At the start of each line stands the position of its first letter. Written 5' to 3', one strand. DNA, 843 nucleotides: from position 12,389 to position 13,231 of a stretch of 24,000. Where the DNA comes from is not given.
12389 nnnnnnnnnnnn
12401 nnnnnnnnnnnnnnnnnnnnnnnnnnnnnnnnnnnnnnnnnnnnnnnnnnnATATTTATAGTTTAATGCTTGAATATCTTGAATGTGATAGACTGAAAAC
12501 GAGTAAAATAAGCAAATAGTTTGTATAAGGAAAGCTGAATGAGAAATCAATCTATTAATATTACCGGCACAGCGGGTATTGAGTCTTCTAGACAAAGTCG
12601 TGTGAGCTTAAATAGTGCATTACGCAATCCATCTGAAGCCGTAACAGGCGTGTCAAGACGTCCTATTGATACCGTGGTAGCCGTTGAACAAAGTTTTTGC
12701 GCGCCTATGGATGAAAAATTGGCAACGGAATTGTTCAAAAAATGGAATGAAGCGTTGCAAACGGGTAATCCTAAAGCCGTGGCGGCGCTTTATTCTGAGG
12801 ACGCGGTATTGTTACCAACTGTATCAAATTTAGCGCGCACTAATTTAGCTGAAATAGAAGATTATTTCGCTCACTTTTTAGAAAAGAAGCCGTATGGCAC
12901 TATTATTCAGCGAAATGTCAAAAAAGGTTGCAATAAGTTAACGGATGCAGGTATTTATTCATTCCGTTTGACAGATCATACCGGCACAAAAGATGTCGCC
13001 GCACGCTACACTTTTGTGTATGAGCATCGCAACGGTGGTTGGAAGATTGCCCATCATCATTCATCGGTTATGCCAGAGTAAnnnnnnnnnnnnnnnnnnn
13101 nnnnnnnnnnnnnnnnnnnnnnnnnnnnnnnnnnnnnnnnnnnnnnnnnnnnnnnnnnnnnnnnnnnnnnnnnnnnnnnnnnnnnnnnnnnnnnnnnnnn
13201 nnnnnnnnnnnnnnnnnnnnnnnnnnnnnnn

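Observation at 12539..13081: Iota-class carbonic-anhydrase-like protein carries a disordered N-terminal extension sharing a motif with CsoS2; candidate substitute carboxysomal CA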

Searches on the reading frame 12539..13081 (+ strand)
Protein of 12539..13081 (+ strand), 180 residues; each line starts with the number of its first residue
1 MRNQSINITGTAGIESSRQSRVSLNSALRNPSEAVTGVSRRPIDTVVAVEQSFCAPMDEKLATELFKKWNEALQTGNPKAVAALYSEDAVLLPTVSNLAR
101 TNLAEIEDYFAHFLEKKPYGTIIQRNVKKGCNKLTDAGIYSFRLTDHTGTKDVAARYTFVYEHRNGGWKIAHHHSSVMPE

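Call 4: search_protein_families(library=pfam, proteins=[window:12539-13081:+], max_evalue=0.01)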
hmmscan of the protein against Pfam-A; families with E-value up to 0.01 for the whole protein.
window:12539-13081:+ (180 aa): 5 families
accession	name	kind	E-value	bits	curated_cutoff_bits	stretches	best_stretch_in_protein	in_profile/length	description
PF08332.16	CaMKII_AD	-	1.5e-21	77.4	22.1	1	64-179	7-128/128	Calcium/calmodulin dependent protein kinase II association domain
PF13474.12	SnoaL_3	-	3.7e-13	50.3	22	1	64-178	3-119/121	SnoaL-like domain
PF14534.12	DUF4440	-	7.7e-09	36.4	25.2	1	64-170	3-107/107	Domain of unknown function (DUF4440)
PF12680.13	SnoaL_2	-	1.5e-07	32.4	27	1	67-172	2-101/102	SnoaL-like domain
PF13577.12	SnoaL_4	-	6.5e-05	23.4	24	1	63-172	10-124/126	SnoaL-like domain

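Call 5: search_protein_families(library=ncbifam, proteins=[window:12539-13081:+], max_evalue=0.01)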
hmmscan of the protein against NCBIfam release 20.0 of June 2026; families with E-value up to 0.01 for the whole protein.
window:12539-13081:+ (180 aa): 1 family
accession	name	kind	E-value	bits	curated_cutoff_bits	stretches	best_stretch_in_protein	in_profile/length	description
TIGR02246.1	TIGR02246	subfamily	1e-16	61.1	33.95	1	63-179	7-127/128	SgcJ/EcaC family oxidoreductase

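Call 7: find_homologous_proteins(query=window:12539-13081:+)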
Query window:12539-13081:+ (180 aa): 1051 proteins with E <= 0.001 among 1173 candidates; the best 120 are listed.
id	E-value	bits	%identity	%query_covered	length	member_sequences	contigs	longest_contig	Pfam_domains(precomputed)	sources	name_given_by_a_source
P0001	4.0e-104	364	90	100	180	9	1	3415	PF12680.14,PF08332.17,PF14534.13,PF13474.13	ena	-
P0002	1.0e-100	353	87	100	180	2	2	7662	PF12680.14,PF08332.17,PF14534.13,PF13474.13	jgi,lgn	jgi:uncharacterized protein (TIGR02246 family)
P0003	2.0e-99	348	86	100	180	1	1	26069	PF12680.14,PF08332.17,PF14534.13,PF13474.13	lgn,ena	-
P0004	9.8e-95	333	83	99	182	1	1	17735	PF12680.14,PF08332.17,PF14534.13,PF13474.13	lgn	-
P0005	1.5e-91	323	79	100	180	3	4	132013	PF12680.14,PF08332.17,PF14534.13,PF13474.13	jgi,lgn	jgi:uncharacterized protein (TIGR02246 family)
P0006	4.5e-90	318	79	100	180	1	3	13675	PF12680.14,PF08332.17,PF14534.13,PF13474.13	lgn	-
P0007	9.4e-88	310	77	100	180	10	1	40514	PF12680.14,PF08332.17,PF14534.13,PF13474.13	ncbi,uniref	ncbi:SgcJ/EcaC family oxidoreductase [Thiomicrospira sp.]|uniref:SgcJ/EcaC family oxidoreductase n=1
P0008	3.5e-87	309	77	100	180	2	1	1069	PF12680.14,PF08332.17,PF14534.13,PF13474.13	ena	-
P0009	3.9e-79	282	74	96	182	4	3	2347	PF12680.14,PF08332.17,PF14534.13,PF13474.13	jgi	jgi:uncharacterized protein (TIGR02246 family)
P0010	3.5e-74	266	51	72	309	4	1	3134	PF12680.14,PF08332.17,PF14534.13,PF13474.13,PF27546.1,PF13577.13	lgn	-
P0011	1.4e-73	264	47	73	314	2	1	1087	PF12680.14,PF08332.17,PF14534.13,PF13474.13,PF15655.11,PF27546.1,PF13577.13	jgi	-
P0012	2.0e-73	264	54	69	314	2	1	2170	PF11533.16,PF12680.14,PF08332.17,PF14534.13,PF13474.13,PF27546.1,PF13577.13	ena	-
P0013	1.1e-72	261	52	74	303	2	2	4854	PF11533.16,PF12680.14,PF08332.17,PF14534.13,PF13474.13,PF27546.1,PF13577.13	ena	-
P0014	1.2e-72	261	50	69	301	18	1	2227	PF12680.14,PF08332.17,PF14534.13,PF13474.13,PF27546.1,PF13577.13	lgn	-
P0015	2.0e-72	261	52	74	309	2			PF12680.14,PF08332.17,PF14534.13,PF13474.13,PF15655.11,PF27546.1,PF13577.13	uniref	uniref:Calcium/calmodulin-dependent protein kinase II association-domain domain-containing protein n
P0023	5.2e-70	253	64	100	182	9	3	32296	PF12680.14,PF08332.17,PF14534.13,PF13474.13,PF13577.13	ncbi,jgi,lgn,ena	jgi:uncharacterized protein (TIGR02246 family)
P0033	1.7e-66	241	62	100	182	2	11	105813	PF12680.14,PF08332.17,PF14534.13,PF13474.13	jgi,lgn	-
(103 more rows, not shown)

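Call 16: find_related_loci(query=A1, collection=genome_contigs, flank=10000)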
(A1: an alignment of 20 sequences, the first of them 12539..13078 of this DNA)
Query A1 (180 aa) in genome_contigs; peptide patterns used: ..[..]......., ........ (x = any residue, [..] = any of these).
599 stretches matched a pattern (row limit reached: there are more); 595 encode a relative of the query (tblastn E <= 1e-3); the best 80 are kept; 80 distinct loci.
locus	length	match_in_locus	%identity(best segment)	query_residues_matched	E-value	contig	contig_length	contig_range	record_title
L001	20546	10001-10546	64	1-180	3e-77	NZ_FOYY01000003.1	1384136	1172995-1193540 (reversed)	Thiomicrospira sp. ALE5, whole genome shotgun sequence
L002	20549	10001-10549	60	1-180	7e-69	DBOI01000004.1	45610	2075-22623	MAG TPA_asm: Hydrogenovibrio sp. UBA650 UBA650_contig_1322, whole genome shotgun sequence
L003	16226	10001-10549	60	1-180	1e-68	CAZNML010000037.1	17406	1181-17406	MAG TPA_asm: uncultured Thiosulfatimonas sp. isolate SRP167671_co3_106 genome assembly, contig: NODE_1287_length_17406_c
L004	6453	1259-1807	61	1-180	4e-68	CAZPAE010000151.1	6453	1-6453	MAG TPA_asm: uncultured Thioalkalispiraceae bacterium isolate SRP135972_co1_229 genome assembly, contig: NODE_18331_leng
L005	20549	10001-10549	58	1-180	5e-67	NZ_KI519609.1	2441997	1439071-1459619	Thiomicrorhabdus chilensis DSM 12352 B076DRAFT_scaffold00001.1, whole genome shotgun sequence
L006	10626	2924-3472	58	1-180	1e-66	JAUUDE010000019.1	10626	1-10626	MAG: Thiomicrospira sp. isolate WV30_bin5 all_Scaff001360, whole genome shotgun sequence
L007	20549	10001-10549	61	1-180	9e-67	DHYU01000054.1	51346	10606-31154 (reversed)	MAG TPA_asm: Proteobacteria bacterium UBA5122 UBA5122_contig_6688, whole genome shotgun sequence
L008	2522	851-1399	58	1-180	4e-67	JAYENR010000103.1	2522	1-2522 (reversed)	MAG: Pseudomonadota bacterium isolate MAG050 MAG050_103, whole genome shotgun sequence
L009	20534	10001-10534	59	6-180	3e-66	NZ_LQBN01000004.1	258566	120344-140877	Thiomicrospira sp. WB1 ZB100003, whole genome shotgun sequence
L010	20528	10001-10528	59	8-180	4e-66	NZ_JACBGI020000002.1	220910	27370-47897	Thiomicrorhabdus heinhorstiae strain HH1 2873445640_Ga0438909_002, whole genome shotgun sequence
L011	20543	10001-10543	60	5-179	5e-66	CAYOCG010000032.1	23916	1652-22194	MAG TPA_asm: uncultured Halothiobacillus sp. isolate SRP290908_co1_134 genome assembly, contig: NODE_2642_length_23916_c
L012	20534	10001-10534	57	8-180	2e-65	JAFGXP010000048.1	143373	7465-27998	MAG: Thiotrichales bacterium isolate ZodW_Metabat.390 k87_24745521, whole genome shotgun sequence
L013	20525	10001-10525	58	8-180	6e-64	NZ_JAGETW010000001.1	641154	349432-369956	Thiomicrorhabdus sp. 6S3-12 scaffold_1_length=641155, whole genome shotgun sequence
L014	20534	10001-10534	60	8-179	2e-63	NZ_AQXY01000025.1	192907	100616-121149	Thioalkalivibrio sp. ALE14 F572DRAFT_scaffold00007.7_C, whole genome shotgun sequence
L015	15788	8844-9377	58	8-179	1e-62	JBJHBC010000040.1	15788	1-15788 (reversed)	MAG: Thioalkalivibrio sp. isolate SF2967_J5348.semibin_refined.137 NODE_3528_length_15788_cov_14.836026, whole genome sh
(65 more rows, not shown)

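Call 21: search_solved_structures(query=window:12539-13078:+, max_evalue=0.01, show_alignments=2)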
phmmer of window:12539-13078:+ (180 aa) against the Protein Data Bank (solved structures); distinct sequences matched with E-value up to 0.01: 18.
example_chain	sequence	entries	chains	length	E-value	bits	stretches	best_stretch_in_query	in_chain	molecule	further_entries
3h51_A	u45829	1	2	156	1.4e-35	126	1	60-180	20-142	Putative calcium/calmodulin dependent protein kinase II association domain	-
1ogz_A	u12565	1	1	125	0.00096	22.4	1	63-156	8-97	STEROID DELTA-ISOMERASE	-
8cho_A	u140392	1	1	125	0.0013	22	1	63-156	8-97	STEROID DELTA-ISOMERASE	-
1ocv_A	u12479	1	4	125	0.0013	22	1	63-156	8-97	STEROID DELTA-ISOMERASE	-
1ohp_A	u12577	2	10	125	0.0018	21.6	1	63-156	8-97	STEROID DELTA-ISOMERASE | KETOSTEROID ISOMERASE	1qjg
1ohs_A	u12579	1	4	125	0.0023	21.2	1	63-156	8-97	STEROID DELTA-ISOMERASE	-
1buq_A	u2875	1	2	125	0.0028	20.9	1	63-155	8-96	PROTEIN (3-KETOSTEROID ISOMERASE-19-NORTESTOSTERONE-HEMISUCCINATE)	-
3mhe_A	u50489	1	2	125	0.0039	20.5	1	63-156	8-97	Steroid Delta-Isomerase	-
6uae_A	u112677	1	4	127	0.0039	20.5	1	63-156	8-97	Ketosteroid isomerase with designed loop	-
3mki_A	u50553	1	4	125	0.0046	20.2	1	63-157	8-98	Steroid Delta-Isomerase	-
3m8c_A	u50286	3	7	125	0.0046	20.2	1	63-157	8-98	Steroid Delta-isomerase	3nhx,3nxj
3t8u_A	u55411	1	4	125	0.0047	20.2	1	67-157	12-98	Steroid Delta-isomerase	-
4l7k_A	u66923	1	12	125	0.0052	20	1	63-156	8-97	Steroid Delta-isomerase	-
1isk_A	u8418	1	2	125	0.0052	20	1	63-156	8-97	3-OXO-DELTA5-STEROID ISOMERASE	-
3nuv_A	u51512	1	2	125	0.0063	19.8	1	63-157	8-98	Steroid Delta-isomerase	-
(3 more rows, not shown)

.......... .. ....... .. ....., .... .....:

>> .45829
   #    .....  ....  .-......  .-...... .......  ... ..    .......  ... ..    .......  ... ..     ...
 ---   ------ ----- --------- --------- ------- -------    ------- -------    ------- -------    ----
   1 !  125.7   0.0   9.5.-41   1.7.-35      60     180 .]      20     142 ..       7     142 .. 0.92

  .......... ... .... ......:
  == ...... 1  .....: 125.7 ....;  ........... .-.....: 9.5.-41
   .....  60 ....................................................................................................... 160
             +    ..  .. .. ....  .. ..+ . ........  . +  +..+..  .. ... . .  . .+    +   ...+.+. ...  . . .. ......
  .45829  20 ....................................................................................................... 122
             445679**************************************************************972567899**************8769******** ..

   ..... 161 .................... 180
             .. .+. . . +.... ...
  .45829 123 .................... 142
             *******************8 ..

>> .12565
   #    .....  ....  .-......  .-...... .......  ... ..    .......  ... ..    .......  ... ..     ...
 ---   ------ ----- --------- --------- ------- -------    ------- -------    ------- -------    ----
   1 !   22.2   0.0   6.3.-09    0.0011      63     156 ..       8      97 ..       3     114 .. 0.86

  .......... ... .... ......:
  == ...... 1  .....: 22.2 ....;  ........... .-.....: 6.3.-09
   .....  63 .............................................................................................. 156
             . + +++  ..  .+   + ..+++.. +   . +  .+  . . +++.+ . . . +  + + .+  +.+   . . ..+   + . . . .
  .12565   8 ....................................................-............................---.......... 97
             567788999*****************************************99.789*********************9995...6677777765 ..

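Call 36: predict_structure(alignment_id=A2)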
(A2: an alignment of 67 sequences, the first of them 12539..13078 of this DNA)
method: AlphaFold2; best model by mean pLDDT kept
length: 180 residues; sequences in the alignment: 67
mean_pLDDT: 79.8   pTM: 0.66
mean pLDDT of the five models: 79.8, 78.0, 77.8, 75.6, 73.5
residues with pLDDT >= 90: 88; 70-90: 35; 50-70: 36; < 50: 21
segments of 3 or more residues with pLDDT < 50: 1-19
pLDDT, mean of each block of 10 residues (from residue 1): 42 48 56 54 58 80 96 96 97 84 95 91 94 94 86 92 94 82
secondary structure, 60 per line:
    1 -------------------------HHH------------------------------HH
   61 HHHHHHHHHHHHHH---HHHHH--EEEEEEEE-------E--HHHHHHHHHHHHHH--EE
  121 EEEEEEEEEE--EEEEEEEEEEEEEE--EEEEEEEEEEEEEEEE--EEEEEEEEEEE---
elements in order: H59-74 H78-82 E85-92 H103-116 E119-130 E133-146 E149-164 E167-177

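Call 39: find_encoding_contigs(protein=P0005, flank=10000, max_places=2)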
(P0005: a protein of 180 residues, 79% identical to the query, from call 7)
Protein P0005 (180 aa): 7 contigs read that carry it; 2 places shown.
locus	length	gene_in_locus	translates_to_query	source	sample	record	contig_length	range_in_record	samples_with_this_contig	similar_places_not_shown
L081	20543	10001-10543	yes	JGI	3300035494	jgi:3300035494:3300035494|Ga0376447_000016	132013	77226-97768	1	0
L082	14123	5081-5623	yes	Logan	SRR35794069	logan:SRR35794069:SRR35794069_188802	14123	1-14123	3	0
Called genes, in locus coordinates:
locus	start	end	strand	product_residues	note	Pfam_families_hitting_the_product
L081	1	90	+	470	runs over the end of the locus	PF02788:RuBisCO_large_N, PF00016:RuBisCO_large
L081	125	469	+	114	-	PF00101:RuBisCO_small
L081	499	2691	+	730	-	PF12288:CsoS2_M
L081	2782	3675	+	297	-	PF20687:CsoSCA_N (faint)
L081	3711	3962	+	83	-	PF03319:EutN_CcmL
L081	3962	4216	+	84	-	PF03319:EutN_CcmL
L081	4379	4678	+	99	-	PF00936:BMC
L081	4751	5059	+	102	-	PF00936:BMC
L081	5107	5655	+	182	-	PF00210:Ferritin, PF02915:Rubrerythrin (faint)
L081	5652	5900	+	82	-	-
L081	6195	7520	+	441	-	PF00916:Sulfate_transp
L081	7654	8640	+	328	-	PF05982:Sbt_1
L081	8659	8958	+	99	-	PF00543:P-II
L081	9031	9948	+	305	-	PF00126:HTH_1, PF03466:LysR_substrate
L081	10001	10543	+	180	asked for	PF08332:CaMKII_AD, PF13474:SnoaL_3, PF12680:SnoaL_2, PF14534:DUF4440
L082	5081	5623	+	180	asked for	PF08332:CaMKII_AD, PF13474:SnoaL_3, PF12680:SnoaL_2, PF14534:DUF4440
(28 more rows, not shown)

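Call 40: find_encoding_contigs(protein=P0007, flank=10000, max_places=2)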
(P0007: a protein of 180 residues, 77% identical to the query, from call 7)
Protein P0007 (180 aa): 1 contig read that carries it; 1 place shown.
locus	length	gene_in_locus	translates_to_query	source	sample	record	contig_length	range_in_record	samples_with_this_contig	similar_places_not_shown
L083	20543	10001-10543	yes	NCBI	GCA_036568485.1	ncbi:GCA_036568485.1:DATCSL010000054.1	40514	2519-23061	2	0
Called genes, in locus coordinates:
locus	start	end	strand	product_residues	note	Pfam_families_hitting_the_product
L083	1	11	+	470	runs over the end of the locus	PF02788:RuBisCO_large_N, PF00016:RuBisCO_large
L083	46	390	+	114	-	PF00101:RuBisCO_small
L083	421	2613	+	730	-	PF12288:CsoS2_M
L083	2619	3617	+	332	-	-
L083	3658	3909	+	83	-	PF03319:EutN_CcmL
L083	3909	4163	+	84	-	PF03319:EutN_CcmL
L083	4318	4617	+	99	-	PF00936:BMC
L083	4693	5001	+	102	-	PF00936:BMC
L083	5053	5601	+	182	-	PF00210:Ferritin, PF02915:Rubrerythrin (weak)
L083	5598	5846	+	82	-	PF01329:Pterin_4a (weak)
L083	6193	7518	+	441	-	PF00916:Sulfate_transp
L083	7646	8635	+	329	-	PF05982:Sbt_1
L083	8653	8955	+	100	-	PF00543:P-II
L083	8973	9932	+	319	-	PF00126:HTH_1, PF03466:LysR_substrate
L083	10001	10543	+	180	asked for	PF08332:CaMKII_AD, PF13474:SnoaL_3, PF12680:SnoaL_2, PF14534:DUF4440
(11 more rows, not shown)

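Call 41: find_encoding_contigs(protein=P0003, flank=10000, max_places=2)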
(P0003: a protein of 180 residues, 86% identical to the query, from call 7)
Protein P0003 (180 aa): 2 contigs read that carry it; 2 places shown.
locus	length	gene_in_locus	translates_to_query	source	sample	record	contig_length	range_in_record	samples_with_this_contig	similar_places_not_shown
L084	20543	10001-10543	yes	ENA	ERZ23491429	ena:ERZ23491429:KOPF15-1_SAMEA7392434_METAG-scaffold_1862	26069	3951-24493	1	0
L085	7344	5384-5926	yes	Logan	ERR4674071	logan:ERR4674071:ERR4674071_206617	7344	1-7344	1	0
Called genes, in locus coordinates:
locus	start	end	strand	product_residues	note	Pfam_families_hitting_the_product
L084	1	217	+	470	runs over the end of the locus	PF02788:RuBisCO_large_N, PF00016:RuBisCO_large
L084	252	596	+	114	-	PF00101:RuBisCO_small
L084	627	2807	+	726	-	PF12288:CsoS2_M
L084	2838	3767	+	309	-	-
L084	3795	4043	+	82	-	PF03319:EutN_CcmL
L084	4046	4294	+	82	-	PF03319:EutN_CcmL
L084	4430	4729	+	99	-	PF00936:BMC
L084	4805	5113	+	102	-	PF00936:BMC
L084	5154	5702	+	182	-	PF00210:Ferritin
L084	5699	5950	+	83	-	-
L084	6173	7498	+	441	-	PF00916:Sulfate_transp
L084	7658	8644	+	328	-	PF05982:Sbt_1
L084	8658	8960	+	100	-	PF00543:P-II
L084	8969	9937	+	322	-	PF00126:HTH_1, PF03466:LysR_substrate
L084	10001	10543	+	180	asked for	PF08332:CaMKII_AD, PF13474:SnoaL_3, PF12680:SnoaL_2 (weak), PF14534:DUF4440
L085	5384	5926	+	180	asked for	PF08332:CaMKII_AD, PF13474:SnoaL_3, PF12680:SnoaL_2 (weak), PF14534:DUF4440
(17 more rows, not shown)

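Call 50: search_solved_structures(query=L011:2012-3604:+, max_evalue=0.001, show_alignments=1)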
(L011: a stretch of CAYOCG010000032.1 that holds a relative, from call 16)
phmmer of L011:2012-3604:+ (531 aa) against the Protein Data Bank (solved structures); distinct sequences matched with E-value up to 0.001: 5.
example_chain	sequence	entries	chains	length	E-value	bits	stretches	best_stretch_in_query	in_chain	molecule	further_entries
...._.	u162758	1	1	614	2.2e-109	369.7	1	58-516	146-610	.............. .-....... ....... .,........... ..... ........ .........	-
9skx_A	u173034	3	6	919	3.5e-109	369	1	58-516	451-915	Maltose/maltodextrin-binding periplasmic protein,Carboxysome shell carbonic anhydrase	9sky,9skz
9skr_A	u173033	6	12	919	6.6e-109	368.1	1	58-516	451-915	Maltose/maltodextrin-binding periplasmic protein,Carboxysome shell carbonic anhydrase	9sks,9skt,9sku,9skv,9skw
2fgy_A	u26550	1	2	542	1e-108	367.4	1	59-516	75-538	carboxysome shell polypeptide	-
8thm_A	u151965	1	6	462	2.4e-101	343.1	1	62-516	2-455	Carboxysome shell carbonic anhydrase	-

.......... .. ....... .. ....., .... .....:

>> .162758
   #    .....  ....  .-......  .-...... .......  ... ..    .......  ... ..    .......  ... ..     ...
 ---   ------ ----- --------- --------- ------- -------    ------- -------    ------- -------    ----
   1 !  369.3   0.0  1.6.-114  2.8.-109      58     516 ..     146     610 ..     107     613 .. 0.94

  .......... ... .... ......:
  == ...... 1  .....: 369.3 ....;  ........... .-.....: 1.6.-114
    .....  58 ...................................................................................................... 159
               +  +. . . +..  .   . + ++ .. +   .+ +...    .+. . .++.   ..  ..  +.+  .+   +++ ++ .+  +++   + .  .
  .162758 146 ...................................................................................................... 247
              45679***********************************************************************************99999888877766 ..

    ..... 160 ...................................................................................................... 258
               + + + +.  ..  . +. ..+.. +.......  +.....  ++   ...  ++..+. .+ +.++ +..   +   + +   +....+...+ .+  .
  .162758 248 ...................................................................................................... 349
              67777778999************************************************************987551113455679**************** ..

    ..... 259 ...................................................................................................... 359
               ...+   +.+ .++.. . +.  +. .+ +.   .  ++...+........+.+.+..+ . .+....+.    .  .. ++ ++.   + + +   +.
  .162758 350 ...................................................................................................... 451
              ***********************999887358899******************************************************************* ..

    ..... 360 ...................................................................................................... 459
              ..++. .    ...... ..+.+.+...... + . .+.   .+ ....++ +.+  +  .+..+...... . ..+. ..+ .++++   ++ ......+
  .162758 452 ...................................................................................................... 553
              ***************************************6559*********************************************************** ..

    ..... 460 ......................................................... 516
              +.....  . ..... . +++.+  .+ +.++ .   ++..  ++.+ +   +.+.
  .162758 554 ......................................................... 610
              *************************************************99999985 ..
